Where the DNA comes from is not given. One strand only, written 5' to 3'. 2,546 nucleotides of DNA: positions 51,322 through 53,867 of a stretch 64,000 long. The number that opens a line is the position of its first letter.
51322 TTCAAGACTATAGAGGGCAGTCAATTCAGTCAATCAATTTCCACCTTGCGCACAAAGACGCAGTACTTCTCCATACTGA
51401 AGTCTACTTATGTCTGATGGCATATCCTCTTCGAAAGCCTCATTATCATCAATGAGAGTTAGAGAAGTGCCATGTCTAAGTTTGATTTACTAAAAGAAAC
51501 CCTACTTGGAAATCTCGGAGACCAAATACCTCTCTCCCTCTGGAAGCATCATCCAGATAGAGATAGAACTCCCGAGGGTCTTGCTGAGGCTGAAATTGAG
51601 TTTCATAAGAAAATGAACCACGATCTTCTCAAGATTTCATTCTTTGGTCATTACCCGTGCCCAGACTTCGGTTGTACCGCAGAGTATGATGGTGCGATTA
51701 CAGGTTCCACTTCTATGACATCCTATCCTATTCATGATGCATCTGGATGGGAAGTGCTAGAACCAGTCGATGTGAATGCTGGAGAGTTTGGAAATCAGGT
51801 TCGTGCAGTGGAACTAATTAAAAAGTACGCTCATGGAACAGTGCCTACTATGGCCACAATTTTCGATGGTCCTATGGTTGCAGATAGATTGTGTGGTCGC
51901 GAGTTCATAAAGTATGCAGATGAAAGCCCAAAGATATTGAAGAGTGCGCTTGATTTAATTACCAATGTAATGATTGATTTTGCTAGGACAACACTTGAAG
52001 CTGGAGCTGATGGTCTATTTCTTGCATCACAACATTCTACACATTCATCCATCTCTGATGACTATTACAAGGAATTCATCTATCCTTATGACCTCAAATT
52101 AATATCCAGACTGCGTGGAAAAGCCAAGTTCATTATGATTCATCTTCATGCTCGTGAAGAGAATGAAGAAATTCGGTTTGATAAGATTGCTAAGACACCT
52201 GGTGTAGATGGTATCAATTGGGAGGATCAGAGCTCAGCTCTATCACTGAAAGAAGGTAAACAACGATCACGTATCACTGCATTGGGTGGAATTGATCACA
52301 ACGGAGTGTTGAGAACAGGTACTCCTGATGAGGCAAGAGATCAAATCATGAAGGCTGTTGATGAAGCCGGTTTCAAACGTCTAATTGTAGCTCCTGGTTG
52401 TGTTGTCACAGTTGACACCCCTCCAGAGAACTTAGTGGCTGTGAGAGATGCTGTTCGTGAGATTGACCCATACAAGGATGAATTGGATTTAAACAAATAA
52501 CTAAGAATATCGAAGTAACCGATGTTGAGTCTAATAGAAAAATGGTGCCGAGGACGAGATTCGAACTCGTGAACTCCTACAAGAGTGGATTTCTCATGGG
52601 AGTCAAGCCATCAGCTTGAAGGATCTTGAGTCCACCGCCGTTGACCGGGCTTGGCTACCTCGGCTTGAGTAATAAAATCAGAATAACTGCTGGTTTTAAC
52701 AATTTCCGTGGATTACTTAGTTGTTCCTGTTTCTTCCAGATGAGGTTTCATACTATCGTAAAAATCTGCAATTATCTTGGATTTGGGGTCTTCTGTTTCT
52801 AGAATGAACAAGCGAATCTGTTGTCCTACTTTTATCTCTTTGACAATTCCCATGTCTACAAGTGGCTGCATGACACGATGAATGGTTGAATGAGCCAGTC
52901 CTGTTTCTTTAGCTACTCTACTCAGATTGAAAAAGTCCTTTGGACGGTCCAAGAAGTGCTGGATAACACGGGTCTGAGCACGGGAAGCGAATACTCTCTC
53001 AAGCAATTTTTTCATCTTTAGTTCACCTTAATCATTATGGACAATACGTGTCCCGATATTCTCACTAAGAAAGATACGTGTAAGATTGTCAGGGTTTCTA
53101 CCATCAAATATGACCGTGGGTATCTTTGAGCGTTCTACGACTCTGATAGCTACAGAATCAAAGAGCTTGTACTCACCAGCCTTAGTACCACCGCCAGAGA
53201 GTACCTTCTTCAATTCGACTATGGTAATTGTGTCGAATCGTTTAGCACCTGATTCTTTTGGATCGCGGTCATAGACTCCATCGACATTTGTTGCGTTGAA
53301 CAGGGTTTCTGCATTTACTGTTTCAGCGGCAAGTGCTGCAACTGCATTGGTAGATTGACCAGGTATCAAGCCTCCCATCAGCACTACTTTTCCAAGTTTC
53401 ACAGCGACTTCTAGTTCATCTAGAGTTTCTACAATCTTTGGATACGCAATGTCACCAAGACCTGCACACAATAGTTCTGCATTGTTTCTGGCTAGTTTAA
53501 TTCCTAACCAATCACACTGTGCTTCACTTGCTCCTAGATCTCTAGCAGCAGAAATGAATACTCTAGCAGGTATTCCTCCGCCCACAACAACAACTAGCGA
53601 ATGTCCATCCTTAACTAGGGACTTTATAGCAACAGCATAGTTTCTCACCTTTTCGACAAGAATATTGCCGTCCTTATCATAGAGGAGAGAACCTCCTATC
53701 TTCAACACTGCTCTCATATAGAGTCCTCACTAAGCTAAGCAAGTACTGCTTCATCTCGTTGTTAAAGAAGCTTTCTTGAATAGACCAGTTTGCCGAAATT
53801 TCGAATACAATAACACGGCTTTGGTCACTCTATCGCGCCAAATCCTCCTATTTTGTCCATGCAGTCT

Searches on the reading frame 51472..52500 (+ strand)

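Call 68: search_protein_families(library=pfam, proteins=[window:51472-52500:+], max_evalue=0.00001)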
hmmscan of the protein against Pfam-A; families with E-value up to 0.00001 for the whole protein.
window:51472-52500:+ (342 aa): 1 family
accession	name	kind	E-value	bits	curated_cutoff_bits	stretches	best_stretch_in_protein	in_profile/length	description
PF01208.23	URO-D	-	4.5e-34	118.4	23.9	1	27-330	42-345/346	Uroporphyrinogen decarboxylase (URO-D)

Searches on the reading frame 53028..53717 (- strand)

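Call 68: search_protein_families(library=pfam, proteins=[window:53028-53717:-], max_evalue=0.00001)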
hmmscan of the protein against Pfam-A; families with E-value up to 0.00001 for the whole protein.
window:53028-53717:- (229 aa): 1 family
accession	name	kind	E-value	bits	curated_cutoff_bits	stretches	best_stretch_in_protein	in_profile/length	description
PF00696.33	AA_kinase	-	2.6e-32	112.9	24.9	1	1-205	1-234/234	Amino acid kinase family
